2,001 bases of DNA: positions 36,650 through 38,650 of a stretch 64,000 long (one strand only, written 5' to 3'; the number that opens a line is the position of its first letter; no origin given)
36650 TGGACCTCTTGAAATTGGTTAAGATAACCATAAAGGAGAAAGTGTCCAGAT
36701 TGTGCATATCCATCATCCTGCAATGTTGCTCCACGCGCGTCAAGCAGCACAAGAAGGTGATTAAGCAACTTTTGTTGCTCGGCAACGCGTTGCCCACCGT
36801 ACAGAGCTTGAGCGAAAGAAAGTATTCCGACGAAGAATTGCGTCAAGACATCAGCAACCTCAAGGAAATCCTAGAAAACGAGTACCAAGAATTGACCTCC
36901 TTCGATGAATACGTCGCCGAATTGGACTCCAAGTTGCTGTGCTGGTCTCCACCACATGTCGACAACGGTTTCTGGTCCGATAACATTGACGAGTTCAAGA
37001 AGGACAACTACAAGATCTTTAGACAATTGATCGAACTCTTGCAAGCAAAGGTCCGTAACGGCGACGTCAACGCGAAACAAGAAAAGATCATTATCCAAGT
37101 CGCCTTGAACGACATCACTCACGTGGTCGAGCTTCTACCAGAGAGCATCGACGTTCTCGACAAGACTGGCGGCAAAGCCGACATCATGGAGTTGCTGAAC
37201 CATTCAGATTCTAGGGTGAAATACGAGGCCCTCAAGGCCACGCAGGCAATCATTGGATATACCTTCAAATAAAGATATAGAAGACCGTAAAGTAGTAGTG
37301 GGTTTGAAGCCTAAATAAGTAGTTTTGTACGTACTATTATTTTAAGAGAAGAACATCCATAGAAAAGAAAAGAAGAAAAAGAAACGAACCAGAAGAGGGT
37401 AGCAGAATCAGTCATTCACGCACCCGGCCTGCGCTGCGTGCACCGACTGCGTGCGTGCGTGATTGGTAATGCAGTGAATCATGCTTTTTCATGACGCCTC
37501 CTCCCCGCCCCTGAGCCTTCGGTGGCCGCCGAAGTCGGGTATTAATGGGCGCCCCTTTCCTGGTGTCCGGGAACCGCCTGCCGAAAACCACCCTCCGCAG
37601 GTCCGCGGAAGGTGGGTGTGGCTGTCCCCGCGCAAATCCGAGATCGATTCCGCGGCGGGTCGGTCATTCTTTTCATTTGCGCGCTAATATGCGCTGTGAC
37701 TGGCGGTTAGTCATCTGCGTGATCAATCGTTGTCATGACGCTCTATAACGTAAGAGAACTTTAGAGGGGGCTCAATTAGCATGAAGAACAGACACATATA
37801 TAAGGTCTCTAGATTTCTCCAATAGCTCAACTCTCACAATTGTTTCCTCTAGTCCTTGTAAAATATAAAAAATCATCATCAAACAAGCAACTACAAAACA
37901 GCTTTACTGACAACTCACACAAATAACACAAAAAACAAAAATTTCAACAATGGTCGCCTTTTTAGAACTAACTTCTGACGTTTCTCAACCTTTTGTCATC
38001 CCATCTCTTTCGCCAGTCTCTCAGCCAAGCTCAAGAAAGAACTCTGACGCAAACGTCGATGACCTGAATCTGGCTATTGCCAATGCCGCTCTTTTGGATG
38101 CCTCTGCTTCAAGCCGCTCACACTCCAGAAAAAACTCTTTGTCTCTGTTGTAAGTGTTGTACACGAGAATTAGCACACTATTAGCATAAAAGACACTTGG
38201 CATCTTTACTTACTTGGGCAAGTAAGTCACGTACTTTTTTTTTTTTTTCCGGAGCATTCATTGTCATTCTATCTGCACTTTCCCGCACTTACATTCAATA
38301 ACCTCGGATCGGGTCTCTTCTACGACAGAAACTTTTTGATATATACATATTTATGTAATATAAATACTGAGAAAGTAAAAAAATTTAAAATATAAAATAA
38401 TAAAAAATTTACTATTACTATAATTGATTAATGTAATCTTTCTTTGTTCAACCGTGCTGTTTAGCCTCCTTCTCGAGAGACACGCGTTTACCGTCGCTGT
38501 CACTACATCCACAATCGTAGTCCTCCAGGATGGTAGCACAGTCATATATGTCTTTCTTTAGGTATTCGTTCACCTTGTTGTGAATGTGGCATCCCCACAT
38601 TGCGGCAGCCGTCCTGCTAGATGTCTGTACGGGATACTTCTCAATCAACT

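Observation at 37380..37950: Atypically GC-rich (about 65% over about 200 bp) regulatory island upstream of SPO24 carrying a perfect PDRE, two MSE cores, a TATA box and a 15-codon uORF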

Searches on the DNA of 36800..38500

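Call 6: search_rna_families(source=window, start=36800, end=38500, threshold=evalue, max_evalue=1)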
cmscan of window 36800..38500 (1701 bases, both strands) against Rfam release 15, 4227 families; matches with E-value up to 1: 0.
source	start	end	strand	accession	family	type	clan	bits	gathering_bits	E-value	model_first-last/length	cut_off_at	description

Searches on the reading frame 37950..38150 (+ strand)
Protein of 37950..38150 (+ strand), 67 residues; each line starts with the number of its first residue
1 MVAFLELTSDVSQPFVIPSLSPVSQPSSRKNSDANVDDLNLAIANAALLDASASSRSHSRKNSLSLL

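Call 15: find_homologous_proteins(query=window:37950-38150:+, max_evalue=0.001)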
Query window:37950-38150:+ (67 aa): 27 proteins with E <= 0.001 among 27 candidates.
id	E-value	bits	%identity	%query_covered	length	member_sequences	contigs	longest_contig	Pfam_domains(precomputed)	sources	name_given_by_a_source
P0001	1.5e-31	124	100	100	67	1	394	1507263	PF22044.3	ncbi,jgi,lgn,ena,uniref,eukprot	ncbi:AQG_2a_G0056370.mRNA.1.CDS.1 [Saccharomyces cerevisiae]|uniref:Sporulation protein 24 n=8 Tax=S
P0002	2.1e-31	123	99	100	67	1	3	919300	PF22044.3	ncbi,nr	ncbi:BCN_G0055470.mRNA.1.CDS.1 [Saccharomyces cerevisiae]|nr:hypothetical protein H806_YJM1386P00294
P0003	4.2e-31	122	99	100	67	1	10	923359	PF22044.3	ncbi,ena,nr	ncbi:AVN_collapsed_G0055730.mRNA.1.CDS.1 [Saccharomyces cerevisiae]|nr:BDN_1c_G0055280.mRNA.1.CDS.1 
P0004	5.0e-31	122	100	99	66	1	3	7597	PF22044.3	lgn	-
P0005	5.3e-31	122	99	100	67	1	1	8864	PF22044.3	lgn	-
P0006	5.6e-31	122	99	100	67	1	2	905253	PF22044.3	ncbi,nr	ncbi:ABH_G0055780.mRNA.1.CDS.1 [Saccharomyces cerevisiae]|nr:hypothetical protein H760_YJM456P00311 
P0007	5.8e-31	122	97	100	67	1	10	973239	PF22044.3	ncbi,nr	ncbi:ANL_collapsed_G0057120.mRNA.1.CDS.1 [Saccharomyces cerevisiae]|nr:ANL_HP_G0197860.mRNA.1.CDS.1 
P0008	6.4e-31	122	99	100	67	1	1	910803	PF22044.3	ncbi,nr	ncbi:hypothetical protein H818_YJM1433P00313 [Saccharomyces cerevisiae YJM1433]|nr:hypothetical prot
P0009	6.4e-31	122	99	100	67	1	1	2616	PF22044.3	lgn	-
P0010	7.1e-31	122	99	100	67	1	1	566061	PF22044.3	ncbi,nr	ncbi:AFI_G0055870.mRNA.1.CDS.1 [Saccharomyces cerevisiae]|nr:AFI_G0055870.mRNA.1.CDS.1 [Saccharomyce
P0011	2.4e-30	120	99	100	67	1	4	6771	PF22044.3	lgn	-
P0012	3.0e-30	120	99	100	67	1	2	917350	PF22044.3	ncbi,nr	ncbi:AIC_G0055800.mRNA.1.CDS.1 [Saccharomyces cerevisiae]|nr:hypothetical protein H752_YJM270P00315 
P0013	4.5e-30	119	97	100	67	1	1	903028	PF22044.3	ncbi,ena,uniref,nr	ncbi:Spo24p [Saccharomyces paradoxus]|uniref:Spo24p n=1 Tax=Saccharomyces paradoxus TaxID=27291 RepI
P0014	5.6e-30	119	97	100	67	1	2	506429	PF22044.3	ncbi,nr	ncbi:AVN_HP_G0118100.mRNA.1.CDS.1 [Saccharomyces cerevisiae]|nr:AVN_HP_G0052850.mRNA.1.CDS.1 [Saccha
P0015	6.7e-27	109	88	100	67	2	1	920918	PF22044.3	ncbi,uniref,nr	ncbi:hypothetical protein SUVZ_16G3160 [Saccharomyces uvarum]|uniref:Uncharacterized protein n=1 Tax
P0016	3.7e-26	107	88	100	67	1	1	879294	PF22044.3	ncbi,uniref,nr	ncbi:YPR036W-A [Saccharomyces arboricola H-6]|uniref:YPR036W-A n=1 Tax=Saccharomyces arboricola (str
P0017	6.4e-26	106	90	100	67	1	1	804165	PF22044.3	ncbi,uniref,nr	ncbi:hypothetical protein SMKI_16G2020 [Saccharomyces mikatae IFO 1815]|uniref:Uncharacterized prote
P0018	8.1e-26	106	91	100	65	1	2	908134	PF22044.3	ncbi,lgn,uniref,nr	ncbi:hypothetical protein SKDZ_16G3010 [Saccharomyces kudriavzevii ZP591]|uniref:Uncharacterized pro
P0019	2.8e-13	67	59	99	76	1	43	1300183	PF22044.3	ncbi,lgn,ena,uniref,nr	ncbi:Spo24 protein [Maudiozyma humilis]|uniref:Spo24 protein n=1 Tax=Maudiozyma humilis TaxID=51915 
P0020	1.1e-12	65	60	100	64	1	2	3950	PF22044.3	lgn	-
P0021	1.7e-12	64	58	99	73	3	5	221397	PF22044.3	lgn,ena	-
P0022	3.1e-12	64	59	99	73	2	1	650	PF22044.3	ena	-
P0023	9.1e-12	62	61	99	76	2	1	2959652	PF22044.3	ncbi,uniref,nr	ncbi:similar to Saccharomyces cerevisiae YPR036W-A Protein of unknown function [Maudiozyma saulgeens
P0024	3.0e-11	60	56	99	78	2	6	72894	PF22044.3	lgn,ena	-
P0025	2.7e-10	58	56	88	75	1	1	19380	PF22044.3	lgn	-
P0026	4.0e-7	48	68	61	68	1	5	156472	PF22044.3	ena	-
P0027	3.7e-6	45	66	61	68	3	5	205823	PF22044.3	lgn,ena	-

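Call 16: find_encoding_contigs(protein=P0013, flank=2500, max_places=1)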
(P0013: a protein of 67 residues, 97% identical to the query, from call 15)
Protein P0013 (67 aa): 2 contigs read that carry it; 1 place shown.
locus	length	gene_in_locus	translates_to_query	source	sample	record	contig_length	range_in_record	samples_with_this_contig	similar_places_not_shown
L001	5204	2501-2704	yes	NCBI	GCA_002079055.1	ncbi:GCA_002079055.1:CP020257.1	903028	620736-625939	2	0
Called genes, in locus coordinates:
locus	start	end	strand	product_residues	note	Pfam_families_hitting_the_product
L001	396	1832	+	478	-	PF03224:V-ATPase_H_N, PF11698:V-ATPase_H_C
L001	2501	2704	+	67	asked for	PF22044:SPO24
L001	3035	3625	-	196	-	PF04777:Evr1_Alr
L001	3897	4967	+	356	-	PF04176:TIP41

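Call 17: find_encoding_contigs(protein=P0015, flank=2500, max_places=1)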
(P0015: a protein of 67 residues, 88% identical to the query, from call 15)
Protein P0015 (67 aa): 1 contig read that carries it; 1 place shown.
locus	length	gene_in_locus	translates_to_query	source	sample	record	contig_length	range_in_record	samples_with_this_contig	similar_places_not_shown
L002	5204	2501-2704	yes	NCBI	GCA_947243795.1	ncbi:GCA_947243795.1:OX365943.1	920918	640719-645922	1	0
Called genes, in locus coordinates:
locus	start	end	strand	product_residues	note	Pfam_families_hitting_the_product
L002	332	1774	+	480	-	PF03224:V-ATPase_H_N, PF11698:V-ATPase_H_C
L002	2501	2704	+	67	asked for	PF22044:SPO24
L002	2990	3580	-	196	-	PF04777:Evr1_Alr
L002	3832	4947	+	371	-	-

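Call 18: find_encoding_contigs(protein=P0016, flank=2500, max_places=1)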
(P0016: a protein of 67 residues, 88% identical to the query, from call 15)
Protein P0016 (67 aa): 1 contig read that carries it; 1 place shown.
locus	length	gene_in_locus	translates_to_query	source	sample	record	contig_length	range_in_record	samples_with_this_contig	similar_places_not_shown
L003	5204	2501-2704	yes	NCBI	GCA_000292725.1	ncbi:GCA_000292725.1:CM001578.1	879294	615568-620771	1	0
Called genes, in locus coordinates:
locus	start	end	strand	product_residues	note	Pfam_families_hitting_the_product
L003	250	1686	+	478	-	PF03224:V-ATPase_H_N, PF11698:V-ATPase_H_C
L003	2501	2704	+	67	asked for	PF22044:SPO24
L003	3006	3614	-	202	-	PF04777:Evr1_Alr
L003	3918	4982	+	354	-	PF04176:TIP41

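Call 19: find_encoding_contigs(protein=P0017, flank=2500, max_places=1)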
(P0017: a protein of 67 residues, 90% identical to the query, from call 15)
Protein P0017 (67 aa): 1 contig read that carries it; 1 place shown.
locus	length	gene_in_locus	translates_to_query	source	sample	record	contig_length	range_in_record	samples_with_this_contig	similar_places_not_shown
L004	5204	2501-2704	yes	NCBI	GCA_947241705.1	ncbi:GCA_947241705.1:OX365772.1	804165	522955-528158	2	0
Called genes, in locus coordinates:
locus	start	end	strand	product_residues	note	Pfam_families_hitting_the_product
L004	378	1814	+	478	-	PF03224:V-ATPase_H_N, PF11698:V-ATPase_H_C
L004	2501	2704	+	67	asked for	PF22044:SPO24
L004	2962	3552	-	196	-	PF04777:Evr1_Alr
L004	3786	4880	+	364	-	PF04176:TIP41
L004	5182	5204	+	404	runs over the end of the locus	PF01873:eIF-5_eIF-2B, PF02020:W2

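Call 20: find_encoding_contigs(protein=P0018, flank=2500, max_places=1)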
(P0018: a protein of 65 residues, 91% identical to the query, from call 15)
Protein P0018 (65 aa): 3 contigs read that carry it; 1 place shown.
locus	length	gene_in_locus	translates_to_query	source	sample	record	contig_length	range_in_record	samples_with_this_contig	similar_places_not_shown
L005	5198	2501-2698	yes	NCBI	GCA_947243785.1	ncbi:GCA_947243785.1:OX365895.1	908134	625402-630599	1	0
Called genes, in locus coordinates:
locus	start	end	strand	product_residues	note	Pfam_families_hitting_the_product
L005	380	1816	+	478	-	PF03224:V-ATPase_H_N, PF11698:V-ATPase_H_C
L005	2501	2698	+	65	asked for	PF22044:SPO24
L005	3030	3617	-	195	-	PF04777:Evr1_Alr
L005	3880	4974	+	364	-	PF04176:TIP41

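Call 24: find_encoding_contigs(protein=P0019, flank=2500, max_places=1)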
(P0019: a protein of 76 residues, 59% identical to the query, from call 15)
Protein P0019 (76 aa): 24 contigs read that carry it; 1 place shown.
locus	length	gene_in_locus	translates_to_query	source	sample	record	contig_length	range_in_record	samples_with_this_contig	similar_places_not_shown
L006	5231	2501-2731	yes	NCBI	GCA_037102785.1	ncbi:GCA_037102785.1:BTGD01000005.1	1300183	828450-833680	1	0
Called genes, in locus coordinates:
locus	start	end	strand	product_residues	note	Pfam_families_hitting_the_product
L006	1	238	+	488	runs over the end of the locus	PF03224:V-ATPase_H_N, PF11698:V-ATPase_H_C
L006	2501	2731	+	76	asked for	PF22044:SPO24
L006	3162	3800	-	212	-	PF04777:Evr1_Alr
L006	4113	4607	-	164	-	PF00583:Acetyltransf_1, PF13508:Acetyltransf_7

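Call 25: find_encoding_contigs(protein=P0023, flank=2500, max_places=1)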
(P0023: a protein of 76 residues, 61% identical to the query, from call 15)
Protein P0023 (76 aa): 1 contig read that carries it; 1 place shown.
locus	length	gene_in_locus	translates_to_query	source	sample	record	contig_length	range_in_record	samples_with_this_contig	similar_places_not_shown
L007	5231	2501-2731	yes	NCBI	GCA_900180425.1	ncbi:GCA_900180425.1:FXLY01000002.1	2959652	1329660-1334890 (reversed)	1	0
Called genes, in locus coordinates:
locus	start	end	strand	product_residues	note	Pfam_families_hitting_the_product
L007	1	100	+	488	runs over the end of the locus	PF03224:V-ATPase_H_N, PF11698:V-ATPase_H_C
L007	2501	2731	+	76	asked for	PF22044:SPO24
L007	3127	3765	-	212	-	PF04777:Evr1_Alr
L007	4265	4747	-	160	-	PF00583:Acetyltransf_1, PF13508:Acetyltransf_7 (weak)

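Call 26: find_encoding_contigs(protein=P0021, flank=2500, max_places=1)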
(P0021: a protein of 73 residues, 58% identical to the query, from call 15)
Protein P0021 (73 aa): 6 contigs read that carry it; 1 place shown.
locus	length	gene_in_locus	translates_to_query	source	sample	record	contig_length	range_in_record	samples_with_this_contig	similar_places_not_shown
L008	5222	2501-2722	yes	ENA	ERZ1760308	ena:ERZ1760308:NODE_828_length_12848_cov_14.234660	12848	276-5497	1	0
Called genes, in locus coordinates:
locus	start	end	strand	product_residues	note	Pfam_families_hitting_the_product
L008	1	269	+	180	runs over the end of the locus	?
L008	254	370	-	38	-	-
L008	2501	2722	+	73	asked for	PF22044:SPO24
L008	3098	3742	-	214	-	PF04777:Evr1_Alr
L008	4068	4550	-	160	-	PF00583:Acetyltransf_1, PF13508:Acetyltransf_7, PF13673:Acetyltransf_10 (weak)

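Call 27: find_encoding_contigs(protein=P0024, flank=2500, max_places=1)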
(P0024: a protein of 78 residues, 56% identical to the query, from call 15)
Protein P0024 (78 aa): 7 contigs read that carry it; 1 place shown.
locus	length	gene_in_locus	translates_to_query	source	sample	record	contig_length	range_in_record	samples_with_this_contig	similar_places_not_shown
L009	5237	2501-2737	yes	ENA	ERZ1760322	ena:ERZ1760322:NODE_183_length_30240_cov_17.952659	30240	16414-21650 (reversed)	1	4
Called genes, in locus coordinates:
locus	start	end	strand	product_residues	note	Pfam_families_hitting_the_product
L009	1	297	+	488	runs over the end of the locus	PF03224:V-ATPase_H_N, PF11698:V-ATPase_H_C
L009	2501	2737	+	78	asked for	PF22044:SPO24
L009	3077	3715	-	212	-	PF04777:Evr1_Alr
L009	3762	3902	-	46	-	-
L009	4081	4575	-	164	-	PF00583:Acetyltransf_1, PF13673:Acetyltransf_10 (weak), PF13508:Acetyltransf_7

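Call 28: find_encoding_contigs(protein=P0027, flank=2500, max_places=1)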
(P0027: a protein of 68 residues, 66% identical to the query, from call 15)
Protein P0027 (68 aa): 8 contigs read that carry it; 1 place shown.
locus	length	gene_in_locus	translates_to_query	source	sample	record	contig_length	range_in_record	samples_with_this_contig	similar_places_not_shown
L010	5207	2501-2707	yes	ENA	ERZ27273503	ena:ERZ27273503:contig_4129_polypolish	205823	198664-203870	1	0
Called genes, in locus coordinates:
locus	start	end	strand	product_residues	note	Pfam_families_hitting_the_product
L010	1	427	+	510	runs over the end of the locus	PF03224:V-ATPase_H_N, PF11698:V-ATPase_H_C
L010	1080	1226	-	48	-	-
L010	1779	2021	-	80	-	-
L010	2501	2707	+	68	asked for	PF22044:SPO24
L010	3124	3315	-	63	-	PF04777:Evr1_Alr (weak)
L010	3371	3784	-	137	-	-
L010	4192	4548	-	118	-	-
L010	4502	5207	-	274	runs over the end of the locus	-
